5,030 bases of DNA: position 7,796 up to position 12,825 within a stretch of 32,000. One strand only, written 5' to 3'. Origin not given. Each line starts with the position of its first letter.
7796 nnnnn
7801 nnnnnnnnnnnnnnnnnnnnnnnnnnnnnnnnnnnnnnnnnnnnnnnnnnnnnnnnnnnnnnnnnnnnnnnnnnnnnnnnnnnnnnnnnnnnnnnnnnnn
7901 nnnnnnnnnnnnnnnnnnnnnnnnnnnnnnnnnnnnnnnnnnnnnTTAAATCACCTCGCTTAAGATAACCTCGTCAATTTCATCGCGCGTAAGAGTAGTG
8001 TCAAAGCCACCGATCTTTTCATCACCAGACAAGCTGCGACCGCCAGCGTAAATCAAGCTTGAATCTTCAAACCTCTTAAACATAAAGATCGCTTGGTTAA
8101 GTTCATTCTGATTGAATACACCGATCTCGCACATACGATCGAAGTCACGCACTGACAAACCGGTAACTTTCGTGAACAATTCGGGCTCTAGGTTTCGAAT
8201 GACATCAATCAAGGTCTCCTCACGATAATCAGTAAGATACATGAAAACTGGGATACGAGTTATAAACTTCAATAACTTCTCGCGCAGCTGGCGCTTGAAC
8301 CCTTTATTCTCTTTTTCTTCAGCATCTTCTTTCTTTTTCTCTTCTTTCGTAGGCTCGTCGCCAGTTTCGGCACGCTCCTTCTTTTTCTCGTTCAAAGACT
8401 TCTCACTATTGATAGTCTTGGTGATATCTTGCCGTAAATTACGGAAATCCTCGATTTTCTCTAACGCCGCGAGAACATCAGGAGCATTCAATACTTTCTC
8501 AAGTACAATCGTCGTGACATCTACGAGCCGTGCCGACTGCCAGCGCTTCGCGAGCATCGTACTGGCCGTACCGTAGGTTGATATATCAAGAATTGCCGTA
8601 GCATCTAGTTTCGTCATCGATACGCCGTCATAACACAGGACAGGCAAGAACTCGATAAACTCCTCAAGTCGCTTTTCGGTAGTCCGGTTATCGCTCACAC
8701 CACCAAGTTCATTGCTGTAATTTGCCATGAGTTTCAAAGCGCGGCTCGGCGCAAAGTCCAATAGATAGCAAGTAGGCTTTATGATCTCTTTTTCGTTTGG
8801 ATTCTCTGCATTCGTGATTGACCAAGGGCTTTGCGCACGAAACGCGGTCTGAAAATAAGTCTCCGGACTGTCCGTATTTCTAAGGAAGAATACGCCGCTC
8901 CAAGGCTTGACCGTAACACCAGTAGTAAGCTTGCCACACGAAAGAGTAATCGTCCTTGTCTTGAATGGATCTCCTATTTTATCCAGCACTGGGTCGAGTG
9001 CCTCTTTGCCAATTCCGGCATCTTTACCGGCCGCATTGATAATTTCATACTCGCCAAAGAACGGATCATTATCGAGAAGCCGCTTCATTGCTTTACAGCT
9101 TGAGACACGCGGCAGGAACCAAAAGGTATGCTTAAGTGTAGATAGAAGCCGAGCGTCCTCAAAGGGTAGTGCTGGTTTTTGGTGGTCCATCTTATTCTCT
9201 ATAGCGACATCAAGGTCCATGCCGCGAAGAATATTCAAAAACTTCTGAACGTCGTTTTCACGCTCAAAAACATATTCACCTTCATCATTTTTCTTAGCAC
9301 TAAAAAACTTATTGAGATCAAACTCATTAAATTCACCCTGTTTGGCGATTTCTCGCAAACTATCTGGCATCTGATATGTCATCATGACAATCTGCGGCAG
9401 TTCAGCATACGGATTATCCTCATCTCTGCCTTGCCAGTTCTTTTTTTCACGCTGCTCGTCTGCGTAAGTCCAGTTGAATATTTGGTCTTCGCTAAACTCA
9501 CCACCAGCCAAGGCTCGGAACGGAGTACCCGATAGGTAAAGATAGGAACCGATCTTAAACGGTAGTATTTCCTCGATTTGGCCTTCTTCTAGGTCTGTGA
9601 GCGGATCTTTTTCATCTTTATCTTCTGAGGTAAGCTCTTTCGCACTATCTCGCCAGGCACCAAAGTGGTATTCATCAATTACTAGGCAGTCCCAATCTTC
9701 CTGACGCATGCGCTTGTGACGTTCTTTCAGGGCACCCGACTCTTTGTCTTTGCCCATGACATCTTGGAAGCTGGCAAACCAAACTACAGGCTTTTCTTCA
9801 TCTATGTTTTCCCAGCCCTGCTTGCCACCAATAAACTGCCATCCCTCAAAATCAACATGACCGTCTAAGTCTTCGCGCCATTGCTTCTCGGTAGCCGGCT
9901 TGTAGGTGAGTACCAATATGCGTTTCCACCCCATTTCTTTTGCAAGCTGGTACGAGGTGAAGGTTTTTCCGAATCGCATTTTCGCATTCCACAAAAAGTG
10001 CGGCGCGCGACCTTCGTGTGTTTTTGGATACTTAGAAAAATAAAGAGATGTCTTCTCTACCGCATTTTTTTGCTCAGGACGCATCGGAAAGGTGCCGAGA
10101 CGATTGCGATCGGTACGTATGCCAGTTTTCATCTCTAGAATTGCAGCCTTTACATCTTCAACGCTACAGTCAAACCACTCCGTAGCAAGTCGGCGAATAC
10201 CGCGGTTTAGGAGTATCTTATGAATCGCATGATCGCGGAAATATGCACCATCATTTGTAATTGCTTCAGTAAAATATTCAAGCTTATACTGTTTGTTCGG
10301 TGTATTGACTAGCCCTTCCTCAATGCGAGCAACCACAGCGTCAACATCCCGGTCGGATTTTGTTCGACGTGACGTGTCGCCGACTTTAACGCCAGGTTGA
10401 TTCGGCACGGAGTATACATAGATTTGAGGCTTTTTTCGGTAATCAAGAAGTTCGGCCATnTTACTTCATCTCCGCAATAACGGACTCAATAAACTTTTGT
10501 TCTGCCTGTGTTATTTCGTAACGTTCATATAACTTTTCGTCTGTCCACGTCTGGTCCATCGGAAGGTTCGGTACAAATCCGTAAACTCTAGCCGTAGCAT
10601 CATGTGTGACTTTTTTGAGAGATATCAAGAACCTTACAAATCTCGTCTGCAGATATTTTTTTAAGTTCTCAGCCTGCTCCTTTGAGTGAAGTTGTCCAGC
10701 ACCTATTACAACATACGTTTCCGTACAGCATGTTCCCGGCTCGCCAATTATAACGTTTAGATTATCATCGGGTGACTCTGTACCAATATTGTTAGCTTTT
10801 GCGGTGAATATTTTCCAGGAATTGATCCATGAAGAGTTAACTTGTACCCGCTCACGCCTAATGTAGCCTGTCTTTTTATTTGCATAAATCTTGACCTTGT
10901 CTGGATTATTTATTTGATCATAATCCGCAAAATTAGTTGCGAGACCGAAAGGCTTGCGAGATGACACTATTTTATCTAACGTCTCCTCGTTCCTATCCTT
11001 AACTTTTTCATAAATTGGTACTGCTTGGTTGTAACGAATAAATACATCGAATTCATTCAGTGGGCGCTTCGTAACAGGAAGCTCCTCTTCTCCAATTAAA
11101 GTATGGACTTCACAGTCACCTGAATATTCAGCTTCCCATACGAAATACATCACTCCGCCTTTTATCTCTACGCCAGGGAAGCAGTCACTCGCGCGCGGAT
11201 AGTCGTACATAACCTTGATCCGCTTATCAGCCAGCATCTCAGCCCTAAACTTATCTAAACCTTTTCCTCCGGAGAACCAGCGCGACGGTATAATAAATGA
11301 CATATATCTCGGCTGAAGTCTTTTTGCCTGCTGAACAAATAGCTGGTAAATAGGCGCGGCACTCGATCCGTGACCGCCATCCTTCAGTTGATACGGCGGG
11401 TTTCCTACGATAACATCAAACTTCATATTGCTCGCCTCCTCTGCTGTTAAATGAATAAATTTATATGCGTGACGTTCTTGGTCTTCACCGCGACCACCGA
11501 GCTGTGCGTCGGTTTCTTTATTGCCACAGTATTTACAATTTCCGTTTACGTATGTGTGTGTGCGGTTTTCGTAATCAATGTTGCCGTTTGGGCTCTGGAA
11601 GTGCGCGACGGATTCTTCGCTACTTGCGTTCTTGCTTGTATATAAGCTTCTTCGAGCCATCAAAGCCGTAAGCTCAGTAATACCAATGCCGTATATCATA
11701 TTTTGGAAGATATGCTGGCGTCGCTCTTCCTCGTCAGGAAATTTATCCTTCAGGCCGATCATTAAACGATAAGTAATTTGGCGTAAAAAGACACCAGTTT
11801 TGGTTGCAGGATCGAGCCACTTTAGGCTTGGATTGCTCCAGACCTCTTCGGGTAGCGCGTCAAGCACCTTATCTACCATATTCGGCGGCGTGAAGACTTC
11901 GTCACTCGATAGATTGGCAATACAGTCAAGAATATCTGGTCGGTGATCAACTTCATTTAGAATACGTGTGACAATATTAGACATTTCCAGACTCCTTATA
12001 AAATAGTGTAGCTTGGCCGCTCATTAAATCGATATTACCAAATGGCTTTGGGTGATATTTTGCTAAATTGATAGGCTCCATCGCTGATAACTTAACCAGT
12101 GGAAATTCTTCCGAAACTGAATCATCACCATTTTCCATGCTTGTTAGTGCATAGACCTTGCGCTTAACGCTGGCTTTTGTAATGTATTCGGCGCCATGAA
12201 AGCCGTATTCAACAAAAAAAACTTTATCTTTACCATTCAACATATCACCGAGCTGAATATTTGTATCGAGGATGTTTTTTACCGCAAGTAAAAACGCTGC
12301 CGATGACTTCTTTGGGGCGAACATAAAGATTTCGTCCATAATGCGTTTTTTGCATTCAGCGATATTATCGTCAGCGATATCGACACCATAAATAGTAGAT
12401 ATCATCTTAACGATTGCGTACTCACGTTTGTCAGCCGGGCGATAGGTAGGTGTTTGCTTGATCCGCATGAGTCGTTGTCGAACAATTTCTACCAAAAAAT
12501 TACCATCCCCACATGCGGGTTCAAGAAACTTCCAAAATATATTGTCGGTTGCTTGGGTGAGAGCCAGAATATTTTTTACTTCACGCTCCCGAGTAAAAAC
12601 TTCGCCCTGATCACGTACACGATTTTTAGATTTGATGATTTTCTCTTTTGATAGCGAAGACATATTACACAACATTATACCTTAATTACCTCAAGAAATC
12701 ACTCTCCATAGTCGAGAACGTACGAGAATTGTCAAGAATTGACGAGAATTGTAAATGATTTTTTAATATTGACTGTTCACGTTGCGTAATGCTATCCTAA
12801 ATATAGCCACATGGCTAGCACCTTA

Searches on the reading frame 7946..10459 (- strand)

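Call 11: search_protein_families(library=pfam, proteins=[window:7946-10459:-], max_evalue=0.01)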
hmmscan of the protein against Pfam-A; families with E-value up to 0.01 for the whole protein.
window:7946-10459:- (837 aa): 2 families
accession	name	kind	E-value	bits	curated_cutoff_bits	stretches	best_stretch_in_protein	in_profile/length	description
PF04851.21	ResIII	-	8.3e-07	29.5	22.5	1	124-275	2-145/164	Type III restriction enzyme, res subunit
PF10544.15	T5orf172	-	0.00043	21.2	20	1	13-110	3-100/101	T5orf172 domain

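Call 74: search_protein_families(library=padloc, proteins=[window:7946-10459:-], max_evalue=0.001)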
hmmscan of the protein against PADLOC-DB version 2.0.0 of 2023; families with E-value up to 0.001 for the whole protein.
window:7946-10459:- (837 aa): 2 families
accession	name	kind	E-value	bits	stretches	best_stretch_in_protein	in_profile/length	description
PDLC03626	REase_MTase_IIG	-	1.8e-45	153.1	1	147-765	173-808/1359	Type IIG restriction enzyme-methyltransferase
PDLC03995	PD-Lambda-5_A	-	1.9e-05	21.9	1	568-791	261-417/503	-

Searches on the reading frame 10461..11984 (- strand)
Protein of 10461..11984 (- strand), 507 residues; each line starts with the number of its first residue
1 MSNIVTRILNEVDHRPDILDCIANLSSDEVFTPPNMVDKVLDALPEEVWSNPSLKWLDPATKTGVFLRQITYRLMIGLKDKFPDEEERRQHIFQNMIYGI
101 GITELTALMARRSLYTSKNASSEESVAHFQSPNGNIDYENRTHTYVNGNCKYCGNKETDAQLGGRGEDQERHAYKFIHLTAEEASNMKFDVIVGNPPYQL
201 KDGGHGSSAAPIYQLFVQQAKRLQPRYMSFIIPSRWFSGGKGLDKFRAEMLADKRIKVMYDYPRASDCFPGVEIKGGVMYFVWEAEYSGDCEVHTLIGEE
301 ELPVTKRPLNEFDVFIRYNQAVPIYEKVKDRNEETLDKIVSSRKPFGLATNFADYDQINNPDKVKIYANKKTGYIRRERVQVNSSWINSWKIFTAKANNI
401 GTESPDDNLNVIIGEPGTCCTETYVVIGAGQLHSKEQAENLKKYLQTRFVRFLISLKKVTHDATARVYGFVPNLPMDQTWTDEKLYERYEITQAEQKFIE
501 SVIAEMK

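Call 12: search_protein_families(library=pfam, proteins=[window:10461-11984:-], max_evalue=0.01)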
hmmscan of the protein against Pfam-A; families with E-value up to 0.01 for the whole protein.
window:10461-11984:- (507 aa): 3 families
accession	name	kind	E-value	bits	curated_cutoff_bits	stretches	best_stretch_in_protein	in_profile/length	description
PF07669.17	Eco57I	-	7e-35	121.1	25.3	1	95-269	1-171/171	Eco57I restriction-modification methylase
PF20473.4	MmeI_Mtase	-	3.2e-05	23.7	27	1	53-218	20-165/259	MmeI, DNA-methyltransferase domain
PF02384.22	N6_Mtase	-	0.0011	18.9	20.4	0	29-201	27-138/311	N-6 DNA Methylase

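Call 74: search_protein_families(library=padloc, proteins=[window:10461-11984:-], max_evalue=0.001)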
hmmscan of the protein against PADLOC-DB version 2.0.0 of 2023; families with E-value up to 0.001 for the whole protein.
window:10461-11984:- (507 aa): 4 families
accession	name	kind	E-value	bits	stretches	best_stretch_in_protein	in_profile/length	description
PDLC03626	REase_MTase_IIG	-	5.8e-68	227.6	1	12-506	853-1359/1359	Type IIG restriction enzyme-methyltransferase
PDLC03375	MTase_II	-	6.3e-67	224.4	1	186-506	8-348/348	Type II methyltransferase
PDLC03338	MTase_II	-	1.2e-06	25.5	1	30-119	132-218/604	Type II methyltransferase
PDLC03719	oMTase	-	0.00035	17.7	0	187-394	111-327/387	orphan methyltransferase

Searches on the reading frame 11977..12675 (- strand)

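Call 12: search_protein_families(library=pfam, proteins=[window:11977-12675:-], max_evalue=0.01)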
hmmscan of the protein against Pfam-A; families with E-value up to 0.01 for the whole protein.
window:11977-12675:- (232 aa): 1 family
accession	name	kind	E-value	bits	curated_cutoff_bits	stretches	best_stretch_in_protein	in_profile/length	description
PF20473.4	MmeI_Mtase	-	0.0012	18.5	27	1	39-102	14-72/259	MmeI, DNA-methyltransferase domain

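Call 73: search_protein_families(library=phrogs, proteins=[window:11977-12675:-], max_evalue=0.001)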
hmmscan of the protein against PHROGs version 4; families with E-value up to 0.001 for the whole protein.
window:11977-12675:- (232 aa): 3 families
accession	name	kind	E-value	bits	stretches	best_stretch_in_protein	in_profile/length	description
phrog_21201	-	other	1.1e-08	35.9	1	16-118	14-103/156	DNA methyltransferase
phrog_11371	-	unknown function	2.1e-08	34.7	1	17-114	283-364/383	-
phrog_4376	-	unknown function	4.4e-05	24.6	1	12-111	13-101/134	-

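Call 74: search_protein_families(library=padloc, proteins=[window:11977-12675:-], max_evalue=0.001)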
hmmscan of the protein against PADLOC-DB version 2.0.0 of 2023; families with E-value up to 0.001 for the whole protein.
window:11977-12675:- (232 aa): 7 families
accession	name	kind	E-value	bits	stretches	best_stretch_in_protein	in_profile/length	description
PDLC03313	MTase_II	-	7.1e-11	39.3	1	12-128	11-125/563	Type II methyltransferase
PDLC03335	MTase_II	-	2.9e-06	24.2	1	16-154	72-198/607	Type II methyltransferase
PDLC03315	MTase_II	-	3.8e-06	24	1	10-108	3-99/502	Type II methyltransferase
PDLC04134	mad2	-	0.00012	19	1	21-113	268-334/492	mads_2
PDLC02529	PglX|PglXI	-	0.00015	17.6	1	49-144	230-317/1189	PglX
PDLC03356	MTase_II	-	0.00017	18.6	0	21-68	108-155/545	Type II methyltransferase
PDLC03267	MTase_II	-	0.00087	16.3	0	18-69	10-57/539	Type II methyltransferase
